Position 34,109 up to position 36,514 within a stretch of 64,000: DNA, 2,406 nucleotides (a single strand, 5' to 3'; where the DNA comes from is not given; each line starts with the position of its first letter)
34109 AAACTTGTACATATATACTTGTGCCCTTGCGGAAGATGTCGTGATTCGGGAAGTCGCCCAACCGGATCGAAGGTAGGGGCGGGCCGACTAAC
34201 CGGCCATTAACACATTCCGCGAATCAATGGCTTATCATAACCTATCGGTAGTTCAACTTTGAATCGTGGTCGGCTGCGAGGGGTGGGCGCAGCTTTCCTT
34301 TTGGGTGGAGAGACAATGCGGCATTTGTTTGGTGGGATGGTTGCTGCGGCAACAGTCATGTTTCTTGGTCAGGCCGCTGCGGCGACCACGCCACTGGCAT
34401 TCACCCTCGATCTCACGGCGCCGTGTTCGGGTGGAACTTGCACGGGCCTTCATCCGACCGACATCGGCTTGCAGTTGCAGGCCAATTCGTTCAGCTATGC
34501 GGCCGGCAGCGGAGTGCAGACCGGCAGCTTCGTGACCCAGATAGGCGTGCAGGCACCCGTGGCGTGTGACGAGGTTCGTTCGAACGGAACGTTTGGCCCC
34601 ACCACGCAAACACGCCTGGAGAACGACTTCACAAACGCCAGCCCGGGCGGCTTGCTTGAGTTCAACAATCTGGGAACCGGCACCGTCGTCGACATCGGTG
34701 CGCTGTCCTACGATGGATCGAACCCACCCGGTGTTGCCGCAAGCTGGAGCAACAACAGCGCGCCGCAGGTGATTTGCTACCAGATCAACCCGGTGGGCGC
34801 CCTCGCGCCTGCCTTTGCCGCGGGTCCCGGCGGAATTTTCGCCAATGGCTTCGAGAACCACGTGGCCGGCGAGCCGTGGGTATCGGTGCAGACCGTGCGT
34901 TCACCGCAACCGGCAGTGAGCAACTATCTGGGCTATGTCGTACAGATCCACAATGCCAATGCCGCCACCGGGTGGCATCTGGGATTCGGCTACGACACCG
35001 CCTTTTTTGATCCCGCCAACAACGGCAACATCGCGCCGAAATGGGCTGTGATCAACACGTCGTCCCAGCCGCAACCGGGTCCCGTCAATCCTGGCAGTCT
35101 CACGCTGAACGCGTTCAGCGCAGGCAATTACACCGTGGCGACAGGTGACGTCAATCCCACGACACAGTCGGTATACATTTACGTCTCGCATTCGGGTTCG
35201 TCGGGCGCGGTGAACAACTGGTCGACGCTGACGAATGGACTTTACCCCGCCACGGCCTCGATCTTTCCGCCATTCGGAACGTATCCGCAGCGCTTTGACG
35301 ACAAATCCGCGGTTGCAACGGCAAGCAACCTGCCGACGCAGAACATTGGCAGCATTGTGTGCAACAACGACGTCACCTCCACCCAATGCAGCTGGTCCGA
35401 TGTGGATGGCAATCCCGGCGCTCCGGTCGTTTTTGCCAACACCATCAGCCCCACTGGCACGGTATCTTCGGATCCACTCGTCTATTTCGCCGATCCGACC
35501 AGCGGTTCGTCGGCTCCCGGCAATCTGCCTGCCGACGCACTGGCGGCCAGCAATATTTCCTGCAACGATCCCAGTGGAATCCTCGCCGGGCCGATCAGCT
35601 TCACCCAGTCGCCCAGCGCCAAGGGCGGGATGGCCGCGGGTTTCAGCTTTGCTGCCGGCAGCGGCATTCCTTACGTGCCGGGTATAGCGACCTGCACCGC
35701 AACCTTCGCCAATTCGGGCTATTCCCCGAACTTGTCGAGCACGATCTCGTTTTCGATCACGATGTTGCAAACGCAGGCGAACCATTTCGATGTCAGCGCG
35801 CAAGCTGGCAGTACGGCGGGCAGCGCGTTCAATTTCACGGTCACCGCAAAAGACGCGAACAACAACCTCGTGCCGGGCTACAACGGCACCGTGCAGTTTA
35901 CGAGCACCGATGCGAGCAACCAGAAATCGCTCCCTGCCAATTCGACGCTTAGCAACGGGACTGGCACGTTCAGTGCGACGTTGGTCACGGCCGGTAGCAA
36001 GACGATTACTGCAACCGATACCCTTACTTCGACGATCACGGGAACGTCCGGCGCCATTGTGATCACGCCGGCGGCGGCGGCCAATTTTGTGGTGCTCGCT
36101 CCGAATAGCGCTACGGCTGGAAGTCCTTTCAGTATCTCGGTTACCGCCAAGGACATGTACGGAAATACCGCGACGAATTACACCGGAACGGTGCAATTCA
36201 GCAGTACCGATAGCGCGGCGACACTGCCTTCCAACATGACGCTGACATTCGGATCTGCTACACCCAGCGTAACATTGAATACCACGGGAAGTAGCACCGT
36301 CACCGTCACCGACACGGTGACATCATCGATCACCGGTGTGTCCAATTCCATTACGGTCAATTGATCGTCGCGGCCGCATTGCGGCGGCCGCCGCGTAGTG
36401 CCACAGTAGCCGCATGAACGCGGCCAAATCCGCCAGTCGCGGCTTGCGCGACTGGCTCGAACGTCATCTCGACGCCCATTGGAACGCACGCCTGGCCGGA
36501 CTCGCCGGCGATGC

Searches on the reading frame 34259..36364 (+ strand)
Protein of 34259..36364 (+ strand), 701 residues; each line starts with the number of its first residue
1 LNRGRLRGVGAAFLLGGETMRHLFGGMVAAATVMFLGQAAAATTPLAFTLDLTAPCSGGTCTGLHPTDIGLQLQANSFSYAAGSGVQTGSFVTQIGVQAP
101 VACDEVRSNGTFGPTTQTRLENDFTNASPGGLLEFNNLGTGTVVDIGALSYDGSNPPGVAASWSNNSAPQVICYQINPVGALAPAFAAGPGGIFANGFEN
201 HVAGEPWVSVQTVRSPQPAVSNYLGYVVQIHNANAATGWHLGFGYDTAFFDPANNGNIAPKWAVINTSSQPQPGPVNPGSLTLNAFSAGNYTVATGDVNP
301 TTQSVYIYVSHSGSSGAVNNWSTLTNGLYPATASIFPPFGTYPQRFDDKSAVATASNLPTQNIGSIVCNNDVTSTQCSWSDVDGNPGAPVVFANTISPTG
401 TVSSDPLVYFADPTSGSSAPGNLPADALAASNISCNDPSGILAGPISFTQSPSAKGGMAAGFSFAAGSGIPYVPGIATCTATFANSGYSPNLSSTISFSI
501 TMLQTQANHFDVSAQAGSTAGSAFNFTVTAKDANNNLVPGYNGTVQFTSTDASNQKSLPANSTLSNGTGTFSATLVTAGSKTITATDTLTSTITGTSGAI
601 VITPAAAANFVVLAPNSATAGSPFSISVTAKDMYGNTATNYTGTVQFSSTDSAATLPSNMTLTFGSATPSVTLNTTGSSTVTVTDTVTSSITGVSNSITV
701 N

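Call 6: search_protein_families(library=pfam, proteins=[window:34259-36364:+], max_evalue=0.001)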
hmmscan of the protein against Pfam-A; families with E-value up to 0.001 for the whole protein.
window:34259-36364:+ (701 aa): 1 family
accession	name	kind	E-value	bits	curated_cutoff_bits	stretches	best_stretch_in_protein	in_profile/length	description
PF02369.22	Big_1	-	1.3e-05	25.6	34.9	1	521-587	16-80/93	Bacterial Ig-like domain (group 1)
